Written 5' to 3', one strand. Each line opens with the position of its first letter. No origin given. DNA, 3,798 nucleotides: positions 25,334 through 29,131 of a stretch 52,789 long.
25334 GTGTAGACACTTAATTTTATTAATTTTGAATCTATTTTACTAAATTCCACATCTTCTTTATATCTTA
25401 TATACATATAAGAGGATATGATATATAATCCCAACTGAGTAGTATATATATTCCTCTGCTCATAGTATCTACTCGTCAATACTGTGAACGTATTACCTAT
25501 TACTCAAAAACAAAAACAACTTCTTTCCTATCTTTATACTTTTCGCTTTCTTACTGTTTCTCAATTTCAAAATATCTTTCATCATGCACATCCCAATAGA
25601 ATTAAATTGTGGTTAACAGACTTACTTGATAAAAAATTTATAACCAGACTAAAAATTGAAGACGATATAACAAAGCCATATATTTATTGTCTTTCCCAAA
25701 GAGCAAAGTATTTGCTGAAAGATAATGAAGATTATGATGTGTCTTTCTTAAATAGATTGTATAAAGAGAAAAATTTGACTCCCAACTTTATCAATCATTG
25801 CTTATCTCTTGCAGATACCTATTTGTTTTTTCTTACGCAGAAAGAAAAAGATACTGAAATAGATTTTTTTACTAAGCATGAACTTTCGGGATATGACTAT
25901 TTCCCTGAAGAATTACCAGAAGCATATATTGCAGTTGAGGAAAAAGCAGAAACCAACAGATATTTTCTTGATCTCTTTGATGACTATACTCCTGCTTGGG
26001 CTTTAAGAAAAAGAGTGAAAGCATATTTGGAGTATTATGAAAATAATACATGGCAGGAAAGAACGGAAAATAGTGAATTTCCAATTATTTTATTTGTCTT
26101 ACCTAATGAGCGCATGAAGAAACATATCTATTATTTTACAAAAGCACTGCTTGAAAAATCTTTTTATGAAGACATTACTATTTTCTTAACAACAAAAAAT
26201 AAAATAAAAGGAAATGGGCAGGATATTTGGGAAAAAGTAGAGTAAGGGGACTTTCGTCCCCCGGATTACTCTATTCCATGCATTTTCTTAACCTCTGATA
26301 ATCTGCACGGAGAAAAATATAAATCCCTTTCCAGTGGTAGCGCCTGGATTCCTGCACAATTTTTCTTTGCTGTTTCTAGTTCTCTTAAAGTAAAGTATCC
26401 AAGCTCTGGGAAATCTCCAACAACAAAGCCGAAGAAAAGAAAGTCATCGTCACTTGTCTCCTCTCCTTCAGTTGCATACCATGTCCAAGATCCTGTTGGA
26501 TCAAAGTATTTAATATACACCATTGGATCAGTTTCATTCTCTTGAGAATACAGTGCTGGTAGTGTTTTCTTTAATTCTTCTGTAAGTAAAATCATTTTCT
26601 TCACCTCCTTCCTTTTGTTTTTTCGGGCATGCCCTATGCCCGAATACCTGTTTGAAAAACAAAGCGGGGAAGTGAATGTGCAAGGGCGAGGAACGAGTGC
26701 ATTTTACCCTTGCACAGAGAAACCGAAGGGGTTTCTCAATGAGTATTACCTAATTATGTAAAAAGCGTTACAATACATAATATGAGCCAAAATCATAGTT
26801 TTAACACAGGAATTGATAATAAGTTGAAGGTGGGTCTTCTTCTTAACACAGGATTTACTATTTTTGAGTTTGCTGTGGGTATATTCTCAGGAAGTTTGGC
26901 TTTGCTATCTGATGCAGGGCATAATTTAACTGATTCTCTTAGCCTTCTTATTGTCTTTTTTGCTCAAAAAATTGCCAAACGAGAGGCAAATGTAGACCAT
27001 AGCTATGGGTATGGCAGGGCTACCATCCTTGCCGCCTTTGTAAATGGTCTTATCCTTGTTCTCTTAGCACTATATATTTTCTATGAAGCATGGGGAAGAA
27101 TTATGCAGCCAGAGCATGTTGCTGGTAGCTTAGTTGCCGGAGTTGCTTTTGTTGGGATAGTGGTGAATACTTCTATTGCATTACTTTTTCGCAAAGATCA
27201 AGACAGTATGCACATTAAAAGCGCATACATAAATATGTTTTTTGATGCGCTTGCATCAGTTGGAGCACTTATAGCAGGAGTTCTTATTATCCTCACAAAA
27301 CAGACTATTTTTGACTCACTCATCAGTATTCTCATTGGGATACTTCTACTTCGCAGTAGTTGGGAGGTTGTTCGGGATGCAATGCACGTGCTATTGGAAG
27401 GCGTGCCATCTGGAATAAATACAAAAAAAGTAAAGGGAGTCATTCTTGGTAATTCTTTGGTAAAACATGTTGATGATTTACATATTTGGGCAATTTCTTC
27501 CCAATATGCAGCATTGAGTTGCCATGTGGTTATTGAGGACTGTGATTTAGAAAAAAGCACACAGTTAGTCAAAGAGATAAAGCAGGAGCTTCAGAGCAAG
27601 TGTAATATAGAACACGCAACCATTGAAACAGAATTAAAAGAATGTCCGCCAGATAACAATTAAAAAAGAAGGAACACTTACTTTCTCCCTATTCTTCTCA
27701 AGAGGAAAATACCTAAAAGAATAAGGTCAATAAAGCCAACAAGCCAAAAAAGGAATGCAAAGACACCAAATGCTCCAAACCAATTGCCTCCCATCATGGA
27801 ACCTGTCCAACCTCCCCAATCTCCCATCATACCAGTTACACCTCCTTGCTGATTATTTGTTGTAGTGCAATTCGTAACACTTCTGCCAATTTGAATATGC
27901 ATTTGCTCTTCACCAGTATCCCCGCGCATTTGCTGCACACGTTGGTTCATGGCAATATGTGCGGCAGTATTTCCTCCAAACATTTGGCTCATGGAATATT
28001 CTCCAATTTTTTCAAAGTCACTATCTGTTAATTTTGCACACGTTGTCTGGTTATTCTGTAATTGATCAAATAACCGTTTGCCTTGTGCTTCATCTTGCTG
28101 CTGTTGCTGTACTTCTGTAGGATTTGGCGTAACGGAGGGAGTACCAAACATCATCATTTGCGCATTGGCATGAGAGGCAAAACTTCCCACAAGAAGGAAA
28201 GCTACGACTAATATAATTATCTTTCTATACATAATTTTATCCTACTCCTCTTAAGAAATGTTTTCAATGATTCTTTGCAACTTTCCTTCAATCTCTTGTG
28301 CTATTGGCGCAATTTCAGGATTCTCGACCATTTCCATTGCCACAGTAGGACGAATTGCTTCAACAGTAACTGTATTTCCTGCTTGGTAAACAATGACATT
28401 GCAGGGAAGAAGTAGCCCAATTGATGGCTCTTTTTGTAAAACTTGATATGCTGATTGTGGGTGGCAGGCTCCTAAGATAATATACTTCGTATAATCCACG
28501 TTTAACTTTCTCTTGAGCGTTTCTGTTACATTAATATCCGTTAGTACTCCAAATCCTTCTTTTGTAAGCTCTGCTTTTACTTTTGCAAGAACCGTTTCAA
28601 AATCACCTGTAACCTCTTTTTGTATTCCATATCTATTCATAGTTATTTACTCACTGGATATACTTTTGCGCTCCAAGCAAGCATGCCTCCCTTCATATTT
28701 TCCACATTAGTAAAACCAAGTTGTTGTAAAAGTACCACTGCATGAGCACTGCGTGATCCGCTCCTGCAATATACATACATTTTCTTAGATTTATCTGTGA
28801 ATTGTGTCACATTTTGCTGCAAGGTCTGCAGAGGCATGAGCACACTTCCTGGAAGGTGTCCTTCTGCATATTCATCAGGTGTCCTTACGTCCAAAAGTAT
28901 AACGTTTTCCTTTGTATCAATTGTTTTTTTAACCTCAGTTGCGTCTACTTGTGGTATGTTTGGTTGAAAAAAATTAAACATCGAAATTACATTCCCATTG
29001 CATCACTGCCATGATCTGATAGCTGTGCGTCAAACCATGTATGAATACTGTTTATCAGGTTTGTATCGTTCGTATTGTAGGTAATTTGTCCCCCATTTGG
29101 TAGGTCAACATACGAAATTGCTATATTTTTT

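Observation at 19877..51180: Candidate integrative conjugative element with a minimal T4SS and a serine recombinase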

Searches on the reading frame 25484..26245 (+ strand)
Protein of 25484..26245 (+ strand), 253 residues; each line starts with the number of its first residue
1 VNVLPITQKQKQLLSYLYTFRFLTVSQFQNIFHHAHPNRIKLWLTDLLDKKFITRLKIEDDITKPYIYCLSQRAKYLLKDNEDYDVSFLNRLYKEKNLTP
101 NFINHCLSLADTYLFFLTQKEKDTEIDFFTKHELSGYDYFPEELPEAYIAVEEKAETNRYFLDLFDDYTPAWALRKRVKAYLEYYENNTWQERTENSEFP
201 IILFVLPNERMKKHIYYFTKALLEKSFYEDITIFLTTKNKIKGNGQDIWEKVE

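Call 7: search_protein_families(library=pfam, proteins=[window:25484-26245:+], max_evalue=0.01)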
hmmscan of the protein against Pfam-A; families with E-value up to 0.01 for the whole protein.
window:25484-26245:+ (253 aa): 1 family
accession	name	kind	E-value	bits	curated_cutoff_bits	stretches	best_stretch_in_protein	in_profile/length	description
PF13814.12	Replic_Relax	-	5.2e-06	27.1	25.3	1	14-191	1-182/191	Replication-relaxation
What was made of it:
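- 25484..26245 (+): MOBC-type (Replic_Relax) relaxase candidate: an N-terminal winged helix plus a PD-(D/E)xK nuclease domain. PF13814 27.1 bits, cut-off 25.3 (call 7).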

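Call 57: find_homologous_proteins(query=window:25484-26245:+, max_evalue=0.00001)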
Query window:25484-26245:+ (253 aa): 83 proteins with E <= 0.00001 among 299 candidates.
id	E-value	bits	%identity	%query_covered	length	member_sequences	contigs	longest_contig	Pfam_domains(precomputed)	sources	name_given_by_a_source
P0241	1.3e-161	554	98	100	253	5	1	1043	PF13814.13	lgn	-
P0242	4.2e-138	477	83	100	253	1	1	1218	PF13814.13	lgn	-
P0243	2.5e-118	412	73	100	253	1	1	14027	PF13814.13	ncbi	-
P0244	4.2e-118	412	71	100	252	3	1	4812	PF13814.13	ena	-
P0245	5.2e-114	398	70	100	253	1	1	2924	PF13814.13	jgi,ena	-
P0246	1.9e-112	393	69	100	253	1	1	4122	PF13814.13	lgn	-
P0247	3.4e-106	373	64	100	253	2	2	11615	PF13814.13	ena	-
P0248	1.0e-104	368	64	100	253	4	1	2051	PF13814.13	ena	-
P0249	4.1e-97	343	61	100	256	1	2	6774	PF13814.13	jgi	-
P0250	4.1e-95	336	59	98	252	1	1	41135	PF13814.13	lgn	-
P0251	9.8e-89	315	60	100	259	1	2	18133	PF13814.13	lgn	-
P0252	7.4e-84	299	56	98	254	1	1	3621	PF13814.13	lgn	-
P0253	7.6e-84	299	57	100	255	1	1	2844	PF13814.13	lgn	-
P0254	3.7e-80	287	55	100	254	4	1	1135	-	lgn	-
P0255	8.4e-80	286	56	98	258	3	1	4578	-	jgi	jgi:hypothetical protein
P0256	1.1e-79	286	55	98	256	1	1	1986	PF13814.13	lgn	-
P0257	1.3e-79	285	68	74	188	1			PF13814.13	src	-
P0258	6.7e-79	283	55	98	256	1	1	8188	PF13814.13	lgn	-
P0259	2.6e-78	281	55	100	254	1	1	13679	PF13814.13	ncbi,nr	ncbi:replication-relaxation family protein [Candidatus Daviesbacteria bacterium]|nr:replication-rela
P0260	2.8e-78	281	53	100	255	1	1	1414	PF13814.13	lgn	-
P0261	8.5e-78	279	51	100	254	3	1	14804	PF13814.13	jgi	jgi:DNA-binding MarR family transcriptional regulator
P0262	5.9e-77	277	51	98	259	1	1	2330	PF13814.13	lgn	-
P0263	7.8e-77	276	54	100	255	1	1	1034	PF13814.13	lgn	-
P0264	1.2e-76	276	52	98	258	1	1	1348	PF13814.13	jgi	-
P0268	4.2e-76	274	53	100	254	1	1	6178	PF13814.13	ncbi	ncbi:MAG: hypothetical protein WD992_00870 [Candidatus Levyibacteriota bacterium]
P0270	1.7e-75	272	52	98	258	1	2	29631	PF13814.13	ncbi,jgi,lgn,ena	-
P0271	2.5e-75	271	53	98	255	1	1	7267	PF13814.13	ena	-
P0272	3.2e-75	271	52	98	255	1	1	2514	PF13814.13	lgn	-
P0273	6.6e-75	270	53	98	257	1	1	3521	PF13814.13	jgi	-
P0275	7.7e-74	267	50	99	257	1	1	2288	PF13814.13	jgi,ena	-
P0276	3.6e-73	264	52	100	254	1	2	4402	PF13814.13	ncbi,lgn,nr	ncbi:replication-relaxation family protein [Candidatus Daviesbacteria bacterium]|nr:replication-rela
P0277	6.7e-73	263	54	98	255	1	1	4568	PF13814.13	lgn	-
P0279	2.3e-72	262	51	98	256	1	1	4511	PF13814.13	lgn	-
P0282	5.0e-72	261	50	100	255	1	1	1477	PF13814.13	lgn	-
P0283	5.9e-72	260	49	99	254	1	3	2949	PF13814.13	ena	-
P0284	7.1e-72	260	52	98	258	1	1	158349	-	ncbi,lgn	-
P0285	9.9e-72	260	51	98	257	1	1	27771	PF13814.13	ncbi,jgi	jgi:hypothetical protein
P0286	1.8e-71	259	47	100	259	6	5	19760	PF13814.13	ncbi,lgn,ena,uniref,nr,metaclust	ncbi:hypothetical protein A2866_00125 [Candidatus Roizmanbacteria bacterium RIFCSPHIGHO2_01_FULL_39_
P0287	2.5e-71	258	49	99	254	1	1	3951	PF13814.13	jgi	jgi:hypothetical protein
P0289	5.2e-71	257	49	98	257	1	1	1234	PF13814.13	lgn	-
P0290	8.9e-71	256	52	100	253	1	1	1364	PF13814.13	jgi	-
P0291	1.6e-70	256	51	99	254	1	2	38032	PF13814.13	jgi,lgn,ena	-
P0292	1.7e-70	256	49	98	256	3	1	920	PF13814.13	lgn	-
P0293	1.7e-70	256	51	98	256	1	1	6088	PF13814.13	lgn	-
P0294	3.2e-70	255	48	98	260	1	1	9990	PF13814.13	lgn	-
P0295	9.5e-70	253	56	78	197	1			PF13814.13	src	-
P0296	1.0e-69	253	70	65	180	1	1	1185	PF13814.13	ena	-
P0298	4.9e-69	251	48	99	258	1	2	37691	PF13814.13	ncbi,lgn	-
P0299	7.1e-69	250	48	99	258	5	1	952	PF13814.13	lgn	-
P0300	1.1e-68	250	51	100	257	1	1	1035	PF13814.13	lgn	-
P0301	2.4e-68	249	48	98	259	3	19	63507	PF13814.13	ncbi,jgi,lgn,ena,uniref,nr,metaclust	ncbi:MAG: hypothetical protein A3E90_01315 [Candidatus Portnoybacteria bacterium RIFCSPHIGHO2_12_FUL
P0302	2.4e-68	248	48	98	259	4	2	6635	PF13814.13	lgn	-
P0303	3.2e-68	248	49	99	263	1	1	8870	PF13814.13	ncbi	ncbi:hypothetical protein BH09PAT1_BH09PAT1_3220 [soil metagenome]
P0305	6.4e-68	247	49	98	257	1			PF13814.13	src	-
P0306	7.6e-68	247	48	100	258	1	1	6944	PF13814.13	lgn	-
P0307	8.1e-68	247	48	99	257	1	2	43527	PF13814.13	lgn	-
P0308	8.9e-68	247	47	100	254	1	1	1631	PF13814.13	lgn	-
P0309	3.3e-67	245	47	100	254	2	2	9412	PF13814.13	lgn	-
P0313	7.3e-66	240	49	98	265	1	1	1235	PF13814.13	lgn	-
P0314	8.4e-66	240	46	99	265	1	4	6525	PF13814.13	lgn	-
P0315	2.7e-65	239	45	100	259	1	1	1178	PF13814.13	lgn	-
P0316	1.5e-63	233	46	100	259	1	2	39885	PF13814.13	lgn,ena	-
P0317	8.5e-62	227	46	98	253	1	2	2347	PF13814.13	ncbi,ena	-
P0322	1.6e-49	187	48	75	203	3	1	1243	PF13814.13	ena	-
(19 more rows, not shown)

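Call 58: find_encoding_contigs(protein=P0284, flank=10000, max_places=1)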
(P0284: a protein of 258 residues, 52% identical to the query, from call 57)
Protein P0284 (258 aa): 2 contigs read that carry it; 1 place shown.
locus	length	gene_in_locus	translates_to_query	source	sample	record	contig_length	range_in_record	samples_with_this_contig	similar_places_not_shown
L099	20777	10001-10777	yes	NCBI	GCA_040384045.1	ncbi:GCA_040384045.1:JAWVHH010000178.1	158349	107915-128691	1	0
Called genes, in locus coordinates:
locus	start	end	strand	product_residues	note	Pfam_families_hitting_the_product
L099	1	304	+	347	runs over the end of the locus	PF02661:Fic, PF00376:MerR, PF13411:MerR_1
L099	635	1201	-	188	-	PF01832:Glucosaminidase (weak)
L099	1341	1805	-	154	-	-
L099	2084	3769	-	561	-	PF00239:Resolvase, PF07508:Recombinase, PF13408:Zn_ribbon_recom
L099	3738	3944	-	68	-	-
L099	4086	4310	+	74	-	PF13560:HTH_31, PF12844:HTH_19, PF01381:HTH_3, PF13443:HTH_26 (weak)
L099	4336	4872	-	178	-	-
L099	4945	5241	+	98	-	-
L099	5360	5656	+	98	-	-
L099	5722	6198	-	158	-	-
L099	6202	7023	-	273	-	-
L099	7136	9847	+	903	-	PF10412:TrwB_AAD_bind (faint), PF26449:DUF8128, PF12696:TraG-D_C (weak)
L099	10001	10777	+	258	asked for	-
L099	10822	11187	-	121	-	-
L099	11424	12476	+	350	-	PF13565:HTH_32 (weak), PF00665:rve, PF13683:rve_3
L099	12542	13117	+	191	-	-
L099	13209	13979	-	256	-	-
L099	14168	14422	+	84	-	-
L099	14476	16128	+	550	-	-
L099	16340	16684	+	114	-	PF04956:TrbC (weak), PF18895:T4SS_pilin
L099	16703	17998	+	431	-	PF18895:T4SS_pilin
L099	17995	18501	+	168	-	-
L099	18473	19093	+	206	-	PF26593:TraC-like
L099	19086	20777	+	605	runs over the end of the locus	PF01935:DUF87, PF19044:P-loop_TraG, PF12846:AAA_10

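Call 74: search_solved_structures(query=A2, max_evalue=1)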
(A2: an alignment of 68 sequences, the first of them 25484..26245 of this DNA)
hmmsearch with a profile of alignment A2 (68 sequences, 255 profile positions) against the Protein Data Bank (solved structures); distinct sequences matched with E-value up to 1: 11.
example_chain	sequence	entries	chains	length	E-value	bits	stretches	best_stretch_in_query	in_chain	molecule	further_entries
5jls_A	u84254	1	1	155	0.018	17.9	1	5-114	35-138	Adhesin competence repressor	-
5jlu_A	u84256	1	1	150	0.019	17.8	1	5-114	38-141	Adhesin competence repressor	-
5f6f_A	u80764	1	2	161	0.067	16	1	4-72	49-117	MarR family regulatory protein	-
4l9t_A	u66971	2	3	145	0.12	15.2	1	4-74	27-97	MepR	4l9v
5fb2_A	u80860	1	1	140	0.13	15.1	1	4-73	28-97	MarR family regulatory protein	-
3eco_A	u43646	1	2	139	0.13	15.1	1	5-73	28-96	MepR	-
4l9j_A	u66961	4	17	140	0.14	15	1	5-73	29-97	MepR | MarR family regulatory protein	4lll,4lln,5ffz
4ld5_A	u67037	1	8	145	0.15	14.9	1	5-74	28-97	MepR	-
4bwr_A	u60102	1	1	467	0.58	13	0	153-252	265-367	PROTEIN CORRESPONDING TO LOCUS C5321 FROM CFT073 E.COLI STRAIN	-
3jw4_A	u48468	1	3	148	0.8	12.5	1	26-77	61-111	Transcriptional regulator, MarR/EmrR family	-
4z7u_E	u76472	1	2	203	0.89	12.4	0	84-170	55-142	T-CELL RECEPTOR, S13 ALPHA CHAIN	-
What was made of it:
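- Tried and rejected: PDB sequence search for the relaxase (call 74).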

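Call 77: search_protein_families(library=ncbifam, proteins=[window:25484-26245:+], max_evalue=0.01)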
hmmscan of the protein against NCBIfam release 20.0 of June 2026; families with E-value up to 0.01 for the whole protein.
window:25484-26245:+ (253 aa): 0 families

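Call 79: predict_structure(alignment_id=A2)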
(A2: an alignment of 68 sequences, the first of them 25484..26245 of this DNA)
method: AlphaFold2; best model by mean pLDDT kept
length: 253 residues; sequences in the alignment: 68
mean_pLDDT: 90.9   pTM: 0.87
mean pLDDT of the five models: 90.9, 90.7, 90.5, 90.1, 89.6
residues with pLDDT >= 90: 168; 70-90: 83; 50-70: 2; < 50: 0
segments of 3 or more residues with pLDDT < 50: none
pLDDT, mean of each block of 10 residues (from residue 1): 82 94 94 85 95 86 87 87 85 88 95 93 91 89 96 90 96 97 92 89 97 98 86 96 86 92
secondary structure, 60 per line:
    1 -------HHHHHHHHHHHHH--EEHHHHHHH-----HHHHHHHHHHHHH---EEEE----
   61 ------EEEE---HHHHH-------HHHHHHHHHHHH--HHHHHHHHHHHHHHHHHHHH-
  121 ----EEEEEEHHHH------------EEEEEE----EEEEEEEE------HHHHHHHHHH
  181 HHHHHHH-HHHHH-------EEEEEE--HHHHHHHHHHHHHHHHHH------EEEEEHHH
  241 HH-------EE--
elements in order: H8-20 H25-31 H37-49 E53-56 E67-70 H74-78 H86-97 H100-119 E125-130 H131-134 E147-152 E157-164 H171-187 H189-193 E201-206 H209-226 E233-237 H238-242

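Call 83: fold_search(model_id=the predicted structure, library=pdb)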
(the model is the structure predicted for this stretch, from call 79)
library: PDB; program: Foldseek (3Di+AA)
matches with E <= 10: 992; with E <= 0.001: 4
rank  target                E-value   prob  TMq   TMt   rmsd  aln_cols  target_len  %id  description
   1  2fok_A                2.1e-04  0.99  0.32  0.18  14.2       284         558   12  STRUCTURE OF RESTRICTION ENDONUCLEASE FOKI (released 1998-06-17)
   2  2ph7_B                2.4e-04  0.99  0.29  0.32  13.1       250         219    9  Crystal structure of AF2093 from Archaeoglobus fulgidus (released 2007-05-08)
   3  2fok_B                2.9e-04  0.99  0.33  0.18  14.4       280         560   12  STRUCTURE OF RESTRICTION ENDONUCLEASE FOKI (released 1998-06-17)
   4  1fok_A                8.4e-04  0.97  0.31  0.17  14.3       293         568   13  STRUCTURE OF RESTRICTION ENDONUCLEASE FOKI BOUND TO DNA (released 1997-12-03)
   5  8za5_B                2.3e-03  1.00  0.29  0.51  10.8       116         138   13  Crystal structure of HsmR (released 2025-10-29)
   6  2ph7_A                2.7e-03  0.95  0.29  0.32  12.7       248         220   10  Crystal structure of AF2093 from Archaeoglobus fulgidus (released 2007-05-08)
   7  8za5_A                3.9e-03  1.00  0.29  0.51  11.0       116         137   13  Crystal structure of HsmR (released 2025-10-29)
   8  2okf_A                4.1e-03  1.00  0.36  0.62   5.6       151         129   10  CRYSTAL STRUCTURE OF A FDXN ELEMENT EXCISION CONTROLLING FACTOR PROTEIN (AVA_3312) FROM ANABAENA VARIABILIS AT 1.60 A  (released 2007-01-30)
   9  3u1d_A                6.3e-03  1.00  0.24  0.40   6.4        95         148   13  The structure of a protein with a GntR superfamily winged-helix-turn-helix domain from Halomicrobium mukohataei. (released 2011-12-07)
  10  5yi0_A                8.4e-03  1.00  0.28  0.47  12.8       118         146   17  Structure of Lactococcus lactis ZitR, C30AH42A mutant (released 2017-12-06)
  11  4yif_B                9.5e-03  0.99  0.25  0.42  12.9       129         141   18  Crystal structure of Rv0880 (released 2015-06-10)
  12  4yif_C                1.1e-02  1.00  0.28  0.48  11.3       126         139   17  Crystal structure of Rv0880 (released 2015-06-10)
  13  2inb                  1.1e-02  1.00  0.34  0.59   5.6       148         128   11  Crystal structure of an XisH family protein (ZP_00107633.1) from Nostoc punctiforme PCC 73102 at 1.60 A resolution (released 2006-10-24)
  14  4xrf                  1.3e-02  1.00  0.28  0.49  10.8       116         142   15  Crystal structure of MepR like protein complexed with pseudoligands (released 2016-02-10)
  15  8em1_B                1.4e-02  0.99  0.31  0.18   5.4       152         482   10  Type IIS Restriction Endonuclease PaqCI, DNA Unbound (released 2023-03-22)
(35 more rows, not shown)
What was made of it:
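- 25484..26245 (+): AF2 model pLDDT 90.9; top folds are FokI, PaqCI and XisH (calls 79, 83).
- On MOBC relaxases: Fold hits are FokI, PaqCI and XisH (call 83).
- Confident model whose best fold matches are FokI, PaqCI and XisH nucleases plus MarR-type winged helices (calls 74, 79, 83).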

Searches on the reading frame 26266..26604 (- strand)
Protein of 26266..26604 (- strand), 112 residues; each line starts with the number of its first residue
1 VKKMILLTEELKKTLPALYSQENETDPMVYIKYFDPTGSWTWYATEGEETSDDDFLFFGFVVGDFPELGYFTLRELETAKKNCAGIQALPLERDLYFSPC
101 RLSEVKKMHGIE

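Call 7: search_protein_families(library=pfam, proteins=[window:26266-26604:-], max_evalue=0.01)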
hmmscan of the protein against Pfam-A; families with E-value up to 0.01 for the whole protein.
window:26266-26604:- (112 aa): 1 family
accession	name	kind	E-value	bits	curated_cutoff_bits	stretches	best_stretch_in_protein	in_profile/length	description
PF11171.13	DUF2958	-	1.1e-11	45.5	21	1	6-100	1-94/111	Protein of unknown function (DUF2958)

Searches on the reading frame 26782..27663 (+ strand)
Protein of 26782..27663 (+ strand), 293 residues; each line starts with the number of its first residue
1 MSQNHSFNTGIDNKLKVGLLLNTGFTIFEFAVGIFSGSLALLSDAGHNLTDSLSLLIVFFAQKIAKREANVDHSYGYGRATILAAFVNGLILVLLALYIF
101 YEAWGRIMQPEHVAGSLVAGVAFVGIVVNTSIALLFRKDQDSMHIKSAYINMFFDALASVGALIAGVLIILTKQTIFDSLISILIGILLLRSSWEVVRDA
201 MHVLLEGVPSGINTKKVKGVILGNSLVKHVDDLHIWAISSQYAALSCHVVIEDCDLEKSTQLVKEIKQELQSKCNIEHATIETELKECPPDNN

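Call 7: search_protein_families(library=pfam, proteins=[window:26782-27663:+], max_evalue=0.01)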
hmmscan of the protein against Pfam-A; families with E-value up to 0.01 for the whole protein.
window:26782-27663:+ (293 aa): 2 families
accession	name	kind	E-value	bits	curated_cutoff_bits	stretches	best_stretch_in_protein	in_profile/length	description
PF01545.26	Cation_efflux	-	2.8e-44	151.7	26.6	1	16-205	2-198/198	Cation efflux family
PF16916.11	ZT_dimer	-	3.2e-12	46.7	26.7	1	209-284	1-76/78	Dimerisation domain of Zinc Transporter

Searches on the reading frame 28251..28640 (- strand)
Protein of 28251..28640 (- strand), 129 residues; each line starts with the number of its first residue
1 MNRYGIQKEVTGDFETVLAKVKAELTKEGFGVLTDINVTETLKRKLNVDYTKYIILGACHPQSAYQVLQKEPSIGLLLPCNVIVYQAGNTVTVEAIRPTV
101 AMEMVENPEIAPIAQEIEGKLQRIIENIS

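Call 7: search_protein_families(library=pfam, proteins=[window:28251-28640:-], max_evalue=0.01)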
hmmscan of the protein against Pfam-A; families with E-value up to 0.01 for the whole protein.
window:28251-28640:- (129 aa): 1 family
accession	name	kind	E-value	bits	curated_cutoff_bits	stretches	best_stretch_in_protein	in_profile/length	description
PF03625.19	DUF302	-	2.6e-22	78.9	23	1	36-98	1-63/63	Domain of unknown function DUF302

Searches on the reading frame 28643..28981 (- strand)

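Call 9: search_protein_families(library=pfam, proteins=[window:28643-28981:-], max_evalue=0.01)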
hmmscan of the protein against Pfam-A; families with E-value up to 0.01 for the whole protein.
window:28643-28981:- (112 aa): 1 family
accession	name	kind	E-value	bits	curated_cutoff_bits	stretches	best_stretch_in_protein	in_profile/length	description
PF00581.25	Rhodanese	-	1.3e-23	83.8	22.2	1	14-106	2-102/102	Rhodanese-like domain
